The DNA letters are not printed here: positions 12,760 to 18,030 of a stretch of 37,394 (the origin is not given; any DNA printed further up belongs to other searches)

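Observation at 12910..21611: Bacterial-type AddB-AddA helicase-nuclease operon inside an archaeal gene neighbourhood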

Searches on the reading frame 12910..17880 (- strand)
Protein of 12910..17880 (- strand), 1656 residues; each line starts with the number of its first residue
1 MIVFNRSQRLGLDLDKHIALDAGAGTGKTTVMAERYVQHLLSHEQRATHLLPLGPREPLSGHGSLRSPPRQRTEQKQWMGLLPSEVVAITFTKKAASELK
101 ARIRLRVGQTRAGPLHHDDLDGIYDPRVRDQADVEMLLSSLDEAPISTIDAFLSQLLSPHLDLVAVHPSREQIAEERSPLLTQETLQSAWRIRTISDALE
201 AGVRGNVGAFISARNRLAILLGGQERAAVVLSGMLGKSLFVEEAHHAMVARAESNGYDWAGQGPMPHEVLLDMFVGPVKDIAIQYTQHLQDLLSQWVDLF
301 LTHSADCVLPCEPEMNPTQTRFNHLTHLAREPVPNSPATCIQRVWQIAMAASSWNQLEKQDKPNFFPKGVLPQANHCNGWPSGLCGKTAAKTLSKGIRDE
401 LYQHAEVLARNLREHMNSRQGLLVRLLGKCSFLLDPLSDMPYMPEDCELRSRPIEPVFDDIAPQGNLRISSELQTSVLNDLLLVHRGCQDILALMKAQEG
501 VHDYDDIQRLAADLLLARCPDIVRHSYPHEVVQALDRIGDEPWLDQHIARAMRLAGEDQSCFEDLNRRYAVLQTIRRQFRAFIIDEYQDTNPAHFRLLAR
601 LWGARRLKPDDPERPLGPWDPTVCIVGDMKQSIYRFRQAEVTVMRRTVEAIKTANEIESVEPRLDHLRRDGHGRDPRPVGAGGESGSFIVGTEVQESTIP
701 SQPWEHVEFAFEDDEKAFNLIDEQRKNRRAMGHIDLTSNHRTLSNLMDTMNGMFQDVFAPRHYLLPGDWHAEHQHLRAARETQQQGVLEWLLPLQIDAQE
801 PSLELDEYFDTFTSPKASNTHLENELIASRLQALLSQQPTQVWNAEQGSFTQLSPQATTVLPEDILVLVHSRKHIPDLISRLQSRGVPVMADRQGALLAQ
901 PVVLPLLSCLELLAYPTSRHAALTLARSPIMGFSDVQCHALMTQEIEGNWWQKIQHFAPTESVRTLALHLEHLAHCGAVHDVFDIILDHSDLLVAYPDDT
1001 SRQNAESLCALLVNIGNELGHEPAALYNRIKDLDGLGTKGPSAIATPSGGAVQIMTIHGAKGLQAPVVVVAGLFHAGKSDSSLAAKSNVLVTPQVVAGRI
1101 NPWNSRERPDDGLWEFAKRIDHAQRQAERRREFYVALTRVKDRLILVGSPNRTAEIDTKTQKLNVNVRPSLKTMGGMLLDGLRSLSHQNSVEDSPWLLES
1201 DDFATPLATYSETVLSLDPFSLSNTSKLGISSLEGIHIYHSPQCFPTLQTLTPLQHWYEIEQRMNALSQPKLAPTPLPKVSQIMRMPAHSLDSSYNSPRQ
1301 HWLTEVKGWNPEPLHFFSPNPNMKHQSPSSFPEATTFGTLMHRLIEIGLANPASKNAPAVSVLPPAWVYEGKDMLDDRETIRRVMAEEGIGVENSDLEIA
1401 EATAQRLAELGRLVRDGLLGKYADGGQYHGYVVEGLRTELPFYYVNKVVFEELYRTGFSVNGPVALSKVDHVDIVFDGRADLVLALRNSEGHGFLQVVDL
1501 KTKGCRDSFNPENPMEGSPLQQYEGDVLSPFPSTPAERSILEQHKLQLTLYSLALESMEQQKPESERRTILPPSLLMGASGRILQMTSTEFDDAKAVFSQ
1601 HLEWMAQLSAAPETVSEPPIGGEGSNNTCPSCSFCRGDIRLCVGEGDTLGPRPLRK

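Call 6: search_protein_families(library=pfam, proteins=[window:12910-17880:-], max_evalue=0.1)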
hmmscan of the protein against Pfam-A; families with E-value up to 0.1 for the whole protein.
window:12910-17880:- (1656 aa): 6 families
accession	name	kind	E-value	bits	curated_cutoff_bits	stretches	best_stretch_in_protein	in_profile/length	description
PF00580.27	UvrD-helicase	-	2.7e-32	113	23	3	565-646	199-265/271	UvrD/REP helicase N-terminal domain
PF13361.12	UvrD_C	-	4.3e-12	46.5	25.6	1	1050-1146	285-345/350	UvrD-like helicase C-terminal domain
PF13245.12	AAA_19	-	7.9e-10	39.5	25.1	2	16-144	12-99/134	AAA domain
PF13538.12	UvrD_C_2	-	1.2e-06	28.8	27.4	1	1054-1072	4-22/52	UvrD-like helicase C-terminal domain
PF12705.13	PDDEXK_1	-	1.1e-05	25.9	22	1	1328-1634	29-242/247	PD-(D/E)XK nuclease superfamily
PF13401.12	AAA_22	-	0.018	15.8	27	0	547-603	53-109/130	AAA domain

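Call 7: search_protein_families(library=ncbifam, proteins=[window:12910-17880:-], max_evalue=0.1)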
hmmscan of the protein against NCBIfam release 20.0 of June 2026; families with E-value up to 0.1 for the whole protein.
window:12910-17880:- (1656 aa): 15 families
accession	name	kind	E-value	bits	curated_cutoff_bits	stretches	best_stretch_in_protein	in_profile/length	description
TIGR02785.1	addA_Gpos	equivalog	1e-46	159.4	707.65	4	1045-1155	777-885/1234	helicase-exonuclease AddAB subunit AddA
TIGR00609.1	recB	equivalog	3.4e-40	138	696.05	3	732-1159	433-823/1175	exodeoxyribonuclease V subunit beta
TIGR02784.1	addA_alphas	equivalog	1e-33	116.8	860.75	2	722-1152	461-873/1138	double-strand break repair helicase AddA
TIGR01073.1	pcrA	equivalog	9e-25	87.1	911.2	3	566-644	197-260/725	DNA helicase PcrA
NF010485.0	PRK13909.1-2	equivalog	2.3e-19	69.1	650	3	79-157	30-111/909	RecB-like helicase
TIGR01075.1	uvrD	equivalog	3.6e-17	61.9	1144.45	2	562-657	192-272/715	DNA helicase II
NF008743.0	PRK11773.1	equivalog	1.2e-16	60.2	965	2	565-657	200-277/720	DNA helicase II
NF010487.0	PRK13909.1-4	equivalog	2e-15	56.1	759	2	1044-1148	603-703/924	RecB-like helicase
NF008128.0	PRK10876.1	equivalog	2.9e-15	55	1697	2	571-646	370-432/1181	exodeoxyribonuclease V subunit beta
NF008276.0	PRK11054.1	equivalog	6.9e-12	44.6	543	1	579-644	431-483/684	DNA helicase IV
TIGR01074.1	rep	equivalog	8.2e-12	44.2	951.45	2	568-645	196-258/668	DNA helicase Rep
NF010484.0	PRK13909.1-1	equivalog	2.6e-11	42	1074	2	1043-1163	628-745/945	RecB-like helicase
NF008172.0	PRK10919.1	equivalog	5.7e-06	24.8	1168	0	566-640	195-254/673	DNA helicase Rep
NF010486.0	PRK13909.1-3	equivalog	0.0016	16.5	1109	0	582-640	334-386/921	RecB-like helicase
TIGR00122.1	birA_repr_reg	equivalog_domain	0.033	14.1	70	1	870-902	25-57/69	biotin operon repressor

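Call 10: find_homologous_proteins(query=window:12910-17880:-, max_evalue=0.00001)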
Query window:12910-17880:- (1656 aa): 621 proteins with E <= 0.00001 among 8000 candidates; the best 120 are listed.
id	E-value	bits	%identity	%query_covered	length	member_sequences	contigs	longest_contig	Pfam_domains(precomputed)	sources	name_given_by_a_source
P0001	0.0e+0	3830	100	100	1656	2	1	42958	PF13538.13,PF12705.14,PF13361.13,PF13245.13,PF00580.28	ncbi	-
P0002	0.0e+0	3512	91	100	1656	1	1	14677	PF13538.13,PF12705.14,PF13361.13,PF13245.13,PF00580.28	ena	-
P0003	0.0e+0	3320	87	100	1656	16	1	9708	PF13538.13,PF12705.14,PF13361.13,PF13245.13,PF00580.28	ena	-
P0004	0.0e+0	3299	86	100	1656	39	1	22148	PF13538.13,PF12705.14,PF13361.13,PF13245.13,PF00580.28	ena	-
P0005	0.0e+0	3290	86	100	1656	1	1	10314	PF13538.13,PF12705.14,PF13361.13,PF13245.13,PF00580.28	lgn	-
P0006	0.0e+0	3265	85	100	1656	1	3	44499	PF13538.13,PF12705.14,PF13361.13,PF13245.13,PF00580.28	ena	-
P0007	0.0e+0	2963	78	100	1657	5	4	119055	PF13538.13,PF12705.14,PF13361.13,PF13245.13,PF00580.28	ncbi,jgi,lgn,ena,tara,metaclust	tara:strand:- start:66608 stop:71581 length:4974 start_codon:yes stop_codon:yes gene_type:complete|m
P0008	0.0e+0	2914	76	99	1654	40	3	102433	PF13538.13,PF13361.13,PF13245.13,PF00580.28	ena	-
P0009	0.0e+0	2875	75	100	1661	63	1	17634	PF13538.13,PF13361.13,PF13245.13,PF00580.28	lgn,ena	-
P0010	0.0e+0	2534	67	100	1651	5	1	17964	PF13538.13,PF12705.14,PF13361.13,PF13245.13,PF00580.28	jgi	-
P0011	0.0e+0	2531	67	100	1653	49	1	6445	PF13538.13,PF12705.14,PF13361.13,PF13245.13,PF00580.28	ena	-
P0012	0.0e+0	2528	67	100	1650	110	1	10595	PF13538.13,PF12705.14,PF13361.13,PF13245.13,PF00580.28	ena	-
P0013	0.0e+0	2523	67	100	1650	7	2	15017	PF13538.13,PF12705.14,PF13361.13,PF13245.13,PF00580.28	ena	-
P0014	0.0e+0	2523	67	100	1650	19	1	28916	PF13538.13,PF12705.14,PF13361.13,PF13245.13,PF00580.28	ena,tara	tara:strand:+ start:7559 stop:12511 length:4953 start_codon:yes stop_codon:yes gene_type:complete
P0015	0.0e+0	2516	66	100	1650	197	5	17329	PF13538.13,PF12705.14,PF13361.13,PF13245.13,PF00580.28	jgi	jgi:superfamily I DNA/RNA helicase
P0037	0.0e+0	1992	55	99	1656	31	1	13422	PF13538.13,PF13361.13,PF13245.13,PF00580.28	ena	-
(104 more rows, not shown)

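Call 13: search_solved_structures(query=window:12910-17880:-, max_evalue=0.001)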
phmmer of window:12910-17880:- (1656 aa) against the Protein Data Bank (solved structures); distinct sequences matched with E-value up to 0.001: 16.
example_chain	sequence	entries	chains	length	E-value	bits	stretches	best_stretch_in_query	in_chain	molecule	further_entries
3u44_A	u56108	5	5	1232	3.2e-16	61.3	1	733-1150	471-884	ATP-dependent helicase/nuclease subunit A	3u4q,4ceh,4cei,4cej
9dci_A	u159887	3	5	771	1.5e-09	39.2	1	570-641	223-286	ATP-dependent DNA helicase UvrD1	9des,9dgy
6ppr_B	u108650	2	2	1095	9.6e-09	36.5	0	867-944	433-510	UvrD/REP helicase | DNA 3'-5' helicase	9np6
6ppu_B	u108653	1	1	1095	9.6e-09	36.5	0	867-944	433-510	UvrD/REP helicase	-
6ppj_B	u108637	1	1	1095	1e-08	36.4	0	867-944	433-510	UvrD/REP helicase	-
7sjr_B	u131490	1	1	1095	1.5e-08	35.8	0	867-944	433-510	DNA helicase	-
1w36_B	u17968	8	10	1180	9.2e-08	33.2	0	573-645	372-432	EXODEOXYRIBONUCLEASE V BETA CHAIN | RecBCD enzyme subunit RecB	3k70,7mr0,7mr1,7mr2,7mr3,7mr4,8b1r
8b1t_B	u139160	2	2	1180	9.2e-08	33.2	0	573-645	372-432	RecBCD enzyme subunit RecB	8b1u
5mbv_B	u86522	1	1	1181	9.2e-08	33.2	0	573-645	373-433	RecBCD enzyme subunit RecB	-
6sjb_B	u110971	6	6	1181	9.2e-08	33.2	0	573-645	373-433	RecBCD enzyme subunit RecB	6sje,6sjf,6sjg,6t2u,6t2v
5ld2_B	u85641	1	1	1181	9.2e-08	33.2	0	573-645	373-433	RecBCD enzyme subunit RecB,RecBCD enzyme subunit RecB,RecBCD enzyme subunit RecB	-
4c2u_A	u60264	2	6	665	1.2e-06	29.5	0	1027-1074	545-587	DNA HELICASE II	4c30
4c2t_A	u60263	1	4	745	2e-06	28.8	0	1027-1074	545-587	DNA HELICASE II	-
1pjr_A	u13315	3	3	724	4.8e-06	27.5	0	569-642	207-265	PCRA | ATP-DEPENDENT HELICASE PCRA | HELICASE PCRA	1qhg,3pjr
3lfu_A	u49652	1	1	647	9.8e-05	23.2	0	570-648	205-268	DNA helicase II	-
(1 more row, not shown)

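Call 67: search_protein_families(library=padloc, proteins=[window:12910-17880:-], max_evalue=0.01)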
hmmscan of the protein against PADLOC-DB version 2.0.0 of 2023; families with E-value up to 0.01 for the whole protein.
window:12910-17880:- (1656 aa): 34 families (the best 25 are shown)
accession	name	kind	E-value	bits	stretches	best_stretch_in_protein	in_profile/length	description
PDLC00122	GajB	-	1.1e-16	58.8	1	573-649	157-219/502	UrvD helicase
PDLC00132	GajB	-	8.9e-16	55.6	1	567-646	203-268/625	UrvD helicase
PDLC00117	GajB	-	2.7e-15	53.9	2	566-646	206-272/604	UrvD helicase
PDLC03802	RTasHel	-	3e-15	54.1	1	568-639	182-238/675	DRT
PDLC00114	GajB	-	4.8e-15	53.1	2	563-603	200-240/635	UrvD helicase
PDLC00103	GajB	-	7.5e-14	49.6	0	1122-1161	550-589/612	UrvD helicase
PDLC00123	GajB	-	1e-12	45.5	1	567-645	165-228/540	UrvD helicase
PDLC00119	GajB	-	2.4e-11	41.3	1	565-642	205-267/565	UrvD helicase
PDLC00129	GajB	-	3.1e-10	37.3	1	562-651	208-284/594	UrvD helicase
PDLC00136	GajB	-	3.9e-10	37.3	1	561-655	189-268/570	UrvD helicase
PDLC00107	GajB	-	2.2e-09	34.5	1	567-649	204-271/587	UrvD helicase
PDLC00127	GajB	-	6.2e-09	32.9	1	567-635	190-246/594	UrvD helicase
PDLC00135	GajB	-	1.9e-08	31.6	1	15-104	20-71/603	UrvD helicase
PDLC00116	GajB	-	2e-07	28.1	0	566-653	147-220/557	UrvD helicase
PDLC00112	GajB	-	3.7e-06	23.8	1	562-646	195-264/581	UrvD helicase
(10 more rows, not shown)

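Call 75: search_dna_similar(query=window:12910-17880:-, collection=plasmids, mode=protein, max_rows=15, max_evalue=0.00001)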
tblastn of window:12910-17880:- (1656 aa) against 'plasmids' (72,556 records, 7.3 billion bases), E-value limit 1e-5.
Records with a match: 17; places in all: 18; records where one place covers at least 80% of the query: 0.
Best place of each record, by identity: <60% 17.
By first word of the organism name: Picosynechococcus 3; Salinirubellus 1; Halomontanus 1; Halapricum 1; Halorientalis 1; Thermus 1; Haloprofundus 1; Haloferax 1; Halobaculum 1; Halobacterium 1; and 5 more.
By predicted mobility (MOB-suite, as given by PLSDB): non-mobilizable 13; mobilizable 4.
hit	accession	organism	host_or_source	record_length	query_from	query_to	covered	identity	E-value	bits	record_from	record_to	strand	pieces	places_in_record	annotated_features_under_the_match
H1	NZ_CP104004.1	Salinirubellus salinus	cell cuture,Zhoushan marine solar ...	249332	570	1149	35%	26.6%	8e-21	108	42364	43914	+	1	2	UvrD-helicase domain-containing protein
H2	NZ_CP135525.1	Halomontanus rarus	Salt lake,Salt lake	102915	571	1160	36%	25.2%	7e-19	102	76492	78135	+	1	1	UvrD-helicase domain-containing protein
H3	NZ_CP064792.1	Halapricum desulfuricans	Elton hypersaline lake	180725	570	1149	35%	24.5%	5e-17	96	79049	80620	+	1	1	UvrD-helicase domain-containing protein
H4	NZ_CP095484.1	Halorientalis litorea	cell culture,salt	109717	571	1148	35%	24.3%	4e-18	99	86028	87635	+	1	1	UvrD-helicase domain-containing protein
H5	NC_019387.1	Thermus oshimai JL-2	-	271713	714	1227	31%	24.1%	3e-7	64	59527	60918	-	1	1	UvrD-helicase domain-containing protein | hypothetical protein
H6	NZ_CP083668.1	Haloprofundus halobius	cell culture,salt lake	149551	724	1148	26%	26.8%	5e-15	89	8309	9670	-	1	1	UvrD-helicase domain-containing protein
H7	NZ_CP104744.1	Haloferax lucentense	-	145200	732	1149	25%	25.9%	4e-12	80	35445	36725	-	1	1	UvrD-helicase domain-containing protein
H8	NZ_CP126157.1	Halobaculum litoreum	cell culture,sediment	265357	736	1148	25%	25.5%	3e-7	64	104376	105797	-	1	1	UvrD-helicase domain-containing protein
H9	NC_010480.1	Picosynechococcus sp. PCC 7002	-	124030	734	1157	26%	24.4%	1e-6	61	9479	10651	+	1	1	UvrD-helicase domain-containing protein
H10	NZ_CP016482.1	Picosynechococcus sp. PCC 7117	cell culture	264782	734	1157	26%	24.3%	4e-7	63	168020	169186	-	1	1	UvrD-helicase domain-containing protein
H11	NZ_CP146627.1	Halobacterium salinarum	-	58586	736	1148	25%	24.7%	2e-6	61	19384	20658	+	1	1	UvrD-helicase domain-containing protein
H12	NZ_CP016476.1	Picosynechococcus sp. PCC 7003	cell culture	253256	734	1157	26%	23.6%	2e-7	64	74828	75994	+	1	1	UvrD-helicase domain-containing protein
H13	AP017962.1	[Synechococcus] sp. NIES-970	-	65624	734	1157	26%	23.2%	3e-6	60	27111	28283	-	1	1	addA: ATP-dependent nuclease subunit A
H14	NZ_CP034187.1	Deinococcus psychrotolerans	whole organism,R2A medium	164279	823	1161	20%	27.6%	2e-8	68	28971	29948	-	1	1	UvrD-helicase domain-containing protein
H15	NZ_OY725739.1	Monoglobus pectinilyticus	-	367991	732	1146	25%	21.3%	2e-8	67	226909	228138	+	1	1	addA: helicase-exonuclease AddAB subunit AddA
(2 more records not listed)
